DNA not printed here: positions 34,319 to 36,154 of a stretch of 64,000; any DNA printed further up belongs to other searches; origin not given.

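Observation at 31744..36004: PHP-phosphoesterase + GT4 glycosyltransferase fusion co-transcribed with a GH13 alpha-glucosidase or trehalose-synthase-like enzyme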

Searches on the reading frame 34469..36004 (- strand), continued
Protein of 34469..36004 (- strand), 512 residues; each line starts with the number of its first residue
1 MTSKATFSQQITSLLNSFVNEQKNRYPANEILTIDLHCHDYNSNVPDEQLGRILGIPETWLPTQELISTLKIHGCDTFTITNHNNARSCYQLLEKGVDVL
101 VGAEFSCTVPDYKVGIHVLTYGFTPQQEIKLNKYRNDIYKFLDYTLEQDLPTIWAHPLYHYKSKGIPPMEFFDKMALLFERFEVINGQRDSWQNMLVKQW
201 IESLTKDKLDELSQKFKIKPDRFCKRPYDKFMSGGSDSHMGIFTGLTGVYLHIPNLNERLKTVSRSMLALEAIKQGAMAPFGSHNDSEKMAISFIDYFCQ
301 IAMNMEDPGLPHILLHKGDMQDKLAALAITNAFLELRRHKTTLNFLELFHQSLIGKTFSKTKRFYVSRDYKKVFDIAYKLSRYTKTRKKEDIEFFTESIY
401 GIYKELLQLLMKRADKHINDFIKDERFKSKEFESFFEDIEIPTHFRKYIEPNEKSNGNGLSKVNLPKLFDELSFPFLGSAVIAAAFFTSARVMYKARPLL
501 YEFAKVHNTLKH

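Call 39: list_cluster_members(proteins=[P0191, P0193, P0200, P0187, P0212, P0162, P0183, P0123, P0197, P0194])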
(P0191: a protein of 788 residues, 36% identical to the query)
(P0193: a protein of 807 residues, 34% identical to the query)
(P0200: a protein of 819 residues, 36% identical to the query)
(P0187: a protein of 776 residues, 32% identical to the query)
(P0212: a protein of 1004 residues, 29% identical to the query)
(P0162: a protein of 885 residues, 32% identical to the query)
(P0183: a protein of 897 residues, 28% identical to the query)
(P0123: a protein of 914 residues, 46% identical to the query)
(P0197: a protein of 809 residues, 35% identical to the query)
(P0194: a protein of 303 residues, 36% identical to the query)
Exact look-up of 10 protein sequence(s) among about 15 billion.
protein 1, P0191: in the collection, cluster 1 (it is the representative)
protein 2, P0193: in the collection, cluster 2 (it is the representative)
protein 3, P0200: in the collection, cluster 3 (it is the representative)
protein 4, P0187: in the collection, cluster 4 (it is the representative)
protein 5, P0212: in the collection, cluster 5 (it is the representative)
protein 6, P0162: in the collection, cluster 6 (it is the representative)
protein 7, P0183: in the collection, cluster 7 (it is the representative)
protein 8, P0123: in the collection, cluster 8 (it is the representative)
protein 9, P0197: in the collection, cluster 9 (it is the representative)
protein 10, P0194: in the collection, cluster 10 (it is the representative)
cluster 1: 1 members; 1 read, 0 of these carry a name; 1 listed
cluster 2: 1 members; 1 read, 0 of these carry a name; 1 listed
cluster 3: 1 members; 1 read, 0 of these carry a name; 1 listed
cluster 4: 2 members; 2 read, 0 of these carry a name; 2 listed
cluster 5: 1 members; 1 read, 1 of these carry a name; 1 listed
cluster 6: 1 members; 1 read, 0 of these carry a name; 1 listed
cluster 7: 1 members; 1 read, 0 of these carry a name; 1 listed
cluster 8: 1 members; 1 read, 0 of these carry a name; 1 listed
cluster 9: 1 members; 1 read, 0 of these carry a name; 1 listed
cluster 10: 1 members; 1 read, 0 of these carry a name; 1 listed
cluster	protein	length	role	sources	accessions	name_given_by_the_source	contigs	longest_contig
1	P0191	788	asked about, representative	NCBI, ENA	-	-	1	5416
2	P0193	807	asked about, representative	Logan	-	-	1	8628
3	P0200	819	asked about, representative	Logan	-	-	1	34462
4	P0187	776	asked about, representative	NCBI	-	-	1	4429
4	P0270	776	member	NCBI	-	-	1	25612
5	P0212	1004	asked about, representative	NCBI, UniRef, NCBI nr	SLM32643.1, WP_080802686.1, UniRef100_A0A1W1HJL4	Putative glycosyl transferase, group 1 family protein (modular protein) [Desulfamplus ... | Putative glycosyl transferase, group 1 family protein (Modular protein) n=1 ... | glycosyltransferase [Desulfamplus magnetovallimortis]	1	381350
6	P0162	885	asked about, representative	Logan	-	-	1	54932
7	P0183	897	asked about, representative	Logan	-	-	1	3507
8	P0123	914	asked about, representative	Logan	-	-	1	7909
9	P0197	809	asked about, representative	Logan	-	-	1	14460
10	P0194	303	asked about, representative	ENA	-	-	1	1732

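Call 40: find_encoding_contigs(protein=P0200, flank=6000, max_places=3)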
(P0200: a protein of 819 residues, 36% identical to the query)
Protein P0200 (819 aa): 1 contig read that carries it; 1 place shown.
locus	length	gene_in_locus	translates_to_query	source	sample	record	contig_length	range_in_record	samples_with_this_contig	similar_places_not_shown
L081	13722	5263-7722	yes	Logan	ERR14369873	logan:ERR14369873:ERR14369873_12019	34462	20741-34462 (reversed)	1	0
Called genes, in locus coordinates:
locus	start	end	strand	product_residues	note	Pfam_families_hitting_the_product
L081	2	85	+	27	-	?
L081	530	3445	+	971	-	-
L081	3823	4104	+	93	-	-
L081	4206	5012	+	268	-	PF00849:PseudoU_synth_2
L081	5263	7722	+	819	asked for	PF02811:PHP (faint), PF13439:Glyco_transf_4, PF20706:GT4-conflict, PF00534:Glycos_transf_1, PF13692:Glyco_trans_1_4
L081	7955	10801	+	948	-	-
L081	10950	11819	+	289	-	PF23226:Exo_endo_phos_PGAP2IP, PF03372:Exo_endo_phos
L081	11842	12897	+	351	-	PF01075:Glyco_transf_9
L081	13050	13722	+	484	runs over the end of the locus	PF04174:CP_ATPgrasp_1, PF14403:CP_ATPgrasp_2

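Call 51: find_encoding_contigs(protein=P0212, flank=7000, max_places=2)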
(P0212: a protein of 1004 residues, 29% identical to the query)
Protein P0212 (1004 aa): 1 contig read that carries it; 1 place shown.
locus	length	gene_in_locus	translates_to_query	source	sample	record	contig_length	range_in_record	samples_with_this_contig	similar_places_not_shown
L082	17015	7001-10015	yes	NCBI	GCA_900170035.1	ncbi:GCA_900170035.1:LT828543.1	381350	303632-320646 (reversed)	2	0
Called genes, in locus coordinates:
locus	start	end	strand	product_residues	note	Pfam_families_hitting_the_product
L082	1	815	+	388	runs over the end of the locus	-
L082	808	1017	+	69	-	-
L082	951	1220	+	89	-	PF20068:Amphi-Trp (weak)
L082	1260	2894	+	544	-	PF01895:PhoU, PF02958:EcKL (weak), PF01636:APH (weak)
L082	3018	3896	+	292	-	PF08443:RimK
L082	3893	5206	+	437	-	PF27840:ScmC (weak), PF07475:Hpr_kinase_C (faint)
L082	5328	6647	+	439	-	PF01933:CofD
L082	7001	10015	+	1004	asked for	PF13439:Glyco_transf_4, PF13692:Glyco_trans_1_4, PF20706:GT4-conflict, PF00534:Glycos_transf_1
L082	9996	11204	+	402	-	PF04055:Radical_SAM, PF13353:Fer4_12 (weak)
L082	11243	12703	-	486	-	PF08323:Glyco_transf_5, PF13439:Glyco_transf_4 (faint), PF00534:Glycos_transf_1, PF13692:Glyco_trans_1_4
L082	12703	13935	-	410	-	PF00483:NTP_transferase, PF24894:Hexapep_GlmU, PF25247:LbH_GLGC (weak), PF25084:LbH_EIF2B, PF25087:GMPPB_C (weak)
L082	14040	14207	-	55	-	-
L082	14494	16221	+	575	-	PF02730:AFOR_N, PF01314:AFOR_C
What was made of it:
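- The sister-family member in Desulfamplus lies beside glgA and glgC (call 51).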

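Call 52: find_encoding_contigs(protein=P0270, flank=7000, max_places=2)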
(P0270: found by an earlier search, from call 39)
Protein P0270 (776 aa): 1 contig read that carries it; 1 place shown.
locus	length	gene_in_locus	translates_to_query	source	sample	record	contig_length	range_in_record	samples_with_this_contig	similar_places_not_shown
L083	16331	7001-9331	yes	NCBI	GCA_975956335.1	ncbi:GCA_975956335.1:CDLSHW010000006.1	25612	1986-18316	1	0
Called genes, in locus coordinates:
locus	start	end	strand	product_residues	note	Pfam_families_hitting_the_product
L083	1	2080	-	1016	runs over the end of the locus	PF17132:Glyco_hydro_106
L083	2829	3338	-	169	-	PF05425:CopD (weak)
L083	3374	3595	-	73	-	PF01106:NifU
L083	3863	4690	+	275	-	PF07998:Peptidase_M54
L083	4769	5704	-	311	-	-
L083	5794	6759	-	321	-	PF00303:Thymidylat_synt (weak)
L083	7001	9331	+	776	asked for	PF13524:Glyco_trans_1_2 (faint), PF13439:Glyco_transf_4, PF20706:GT4-conflict (weak), PF00534:Glycos_transf_1, PF13692:Glyco_trans_1_4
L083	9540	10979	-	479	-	PF20154:LNT_N, PF00795:CN_hydrolase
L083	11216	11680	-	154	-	PF00254:FKBP_C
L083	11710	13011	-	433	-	PF02310:B12-binding, PF04055:Radical_SAM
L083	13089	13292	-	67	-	PF00313:CSD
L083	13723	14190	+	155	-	-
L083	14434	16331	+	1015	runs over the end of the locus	PF07517:SecA_DEAD, PF00270:DEAD (faint), PF01043:SecA_PP_bind, PF21090:P-loop_SecA, PF07516:SecA_SW, PF02810:SEC-C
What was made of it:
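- Tried and rejected: Three contexts of the 800-aa sister family showed no GH13 and no pst genes; one had a PhoU-domain gene together with glgA and glgC (calls 40, 51, 52).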

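Call 64: list_cluster_members(proteins=[P0066, P0108, P0052, P0046, P0097, P0087, P0034, P0053, P0012, P0001])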
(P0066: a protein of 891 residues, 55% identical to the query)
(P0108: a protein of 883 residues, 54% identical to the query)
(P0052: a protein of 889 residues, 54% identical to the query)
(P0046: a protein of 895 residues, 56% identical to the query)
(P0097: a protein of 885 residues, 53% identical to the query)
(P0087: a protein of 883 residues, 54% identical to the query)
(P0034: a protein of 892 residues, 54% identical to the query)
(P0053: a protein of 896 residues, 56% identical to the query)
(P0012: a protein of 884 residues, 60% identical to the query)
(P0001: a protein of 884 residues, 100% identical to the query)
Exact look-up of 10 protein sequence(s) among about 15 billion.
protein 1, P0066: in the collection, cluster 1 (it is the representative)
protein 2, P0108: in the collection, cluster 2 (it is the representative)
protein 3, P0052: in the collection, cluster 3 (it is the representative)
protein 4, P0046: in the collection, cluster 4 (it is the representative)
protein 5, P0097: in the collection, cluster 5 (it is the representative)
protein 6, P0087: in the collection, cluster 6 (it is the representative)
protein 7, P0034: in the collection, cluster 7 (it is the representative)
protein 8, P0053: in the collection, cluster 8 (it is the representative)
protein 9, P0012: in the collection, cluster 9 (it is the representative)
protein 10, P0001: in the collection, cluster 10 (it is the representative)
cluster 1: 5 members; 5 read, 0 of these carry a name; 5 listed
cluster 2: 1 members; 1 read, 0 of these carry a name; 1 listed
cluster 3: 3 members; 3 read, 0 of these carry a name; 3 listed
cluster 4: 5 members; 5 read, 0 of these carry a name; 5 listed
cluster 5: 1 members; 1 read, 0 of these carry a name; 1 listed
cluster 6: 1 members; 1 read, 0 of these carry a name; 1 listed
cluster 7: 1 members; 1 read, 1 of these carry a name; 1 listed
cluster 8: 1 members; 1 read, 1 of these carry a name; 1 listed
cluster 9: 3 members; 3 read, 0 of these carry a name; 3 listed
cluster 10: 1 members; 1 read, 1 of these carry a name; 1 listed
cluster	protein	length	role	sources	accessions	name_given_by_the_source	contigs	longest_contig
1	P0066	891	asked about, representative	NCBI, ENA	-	-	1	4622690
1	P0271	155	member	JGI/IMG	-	-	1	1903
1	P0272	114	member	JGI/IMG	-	-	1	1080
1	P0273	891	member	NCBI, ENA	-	-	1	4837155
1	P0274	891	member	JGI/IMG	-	-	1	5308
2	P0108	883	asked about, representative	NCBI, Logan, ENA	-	-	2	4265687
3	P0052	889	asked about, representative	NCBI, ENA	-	-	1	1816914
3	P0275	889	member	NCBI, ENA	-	-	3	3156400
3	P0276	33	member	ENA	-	-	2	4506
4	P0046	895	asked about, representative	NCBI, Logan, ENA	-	-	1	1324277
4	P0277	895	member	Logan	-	-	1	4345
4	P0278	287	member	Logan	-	-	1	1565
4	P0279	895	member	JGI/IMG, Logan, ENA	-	-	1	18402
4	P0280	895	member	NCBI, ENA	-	-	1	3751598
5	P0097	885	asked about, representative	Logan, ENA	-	-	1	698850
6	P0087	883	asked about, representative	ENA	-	-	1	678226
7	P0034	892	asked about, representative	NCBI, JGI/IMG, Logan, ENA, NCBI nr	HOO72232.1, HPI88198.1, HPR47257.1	MAG TPA: glycosyltransferase [Spirochaetota bacterium] | glycosyltransferase [Spirochaetota bacterium]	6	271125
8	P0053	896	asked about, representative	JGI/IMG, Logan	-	glycosyltransferase involved in cell wall biosynthesis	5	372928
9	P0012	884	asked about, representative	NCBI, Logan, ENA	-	-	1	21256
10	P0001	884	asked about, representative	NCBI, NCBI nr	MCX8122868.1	MAG: glycosyltransferase [Spirochaetes bacterium] | glycosyltransferase [Spirochaetota bacterium]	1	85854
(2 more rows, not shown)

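Call 88: find_related_loci(query=A8, collection=metagenome_contigs, flank=10000)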
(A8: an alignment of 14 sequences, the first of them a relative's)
Query A8 (921 aa) in metagenome_contigs; peptide patterns used: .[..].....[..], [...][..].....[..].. (x = any residue, [..] = any of these).
600 stretches matched a pattern (row limit reached: there are more); 470 encode a relative of the query (tblastn E <= 1e-3); the best 80 are kept; 80 distinct loci.
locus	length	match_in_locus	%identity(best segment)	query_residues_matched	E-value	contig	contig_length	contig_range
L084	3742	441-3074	48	7-887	0e+0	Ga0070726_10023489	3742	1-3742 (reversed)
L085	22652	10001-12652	46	4-887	0e+0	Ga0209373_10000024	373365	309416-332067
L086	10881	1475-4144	45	3-896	0e+0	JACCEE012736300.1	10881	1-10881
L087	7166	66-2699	46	1-883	0e+0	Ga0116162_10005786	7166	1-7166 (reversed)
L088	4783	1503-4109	45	11-887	0e+0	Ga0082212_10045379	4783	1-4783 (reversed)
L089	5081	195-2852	46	1-888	0e+0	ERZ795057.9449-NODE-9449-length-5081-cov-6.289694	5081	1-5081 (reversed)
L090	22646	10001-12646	45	6-888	0e+0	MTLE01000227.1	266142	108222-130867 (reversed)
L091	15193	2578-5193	45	6-882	0e+0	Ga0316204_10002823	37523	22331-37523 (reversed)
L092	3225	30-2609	47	18-882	0e+0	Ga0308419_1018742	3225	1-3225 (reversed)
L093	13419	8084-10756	46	1-896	0e+0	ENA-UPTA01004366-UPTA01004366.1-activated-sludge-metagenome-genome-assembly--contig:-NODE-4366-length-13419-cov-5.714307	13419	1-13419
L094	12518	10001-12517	47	1-844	0e+0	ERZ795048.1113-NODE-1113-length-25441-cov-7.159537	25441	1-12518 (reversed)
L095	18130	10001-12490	47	7-844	0e+0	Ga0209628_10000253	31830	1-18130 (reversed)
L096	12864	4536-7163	44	3-887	0e+0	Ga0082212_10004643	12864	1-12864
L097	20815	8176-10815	45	7-887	0e+0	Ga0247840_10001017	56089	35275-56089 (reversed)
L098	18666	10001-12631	45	3-887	0e+0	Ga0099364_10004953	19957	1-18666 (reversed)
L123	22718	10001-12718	44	1-916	0e+0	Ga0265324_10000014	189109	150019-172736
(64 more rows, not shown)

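Call 102: search_solved_structures(query=L123:7594-10008:+, max_evalue=0.01)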
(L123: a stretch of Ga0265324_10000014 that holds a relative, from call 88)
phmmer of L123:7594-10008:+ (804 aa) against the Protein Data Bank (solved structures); distinct sequences matched with E-value up to 0.01: 0.
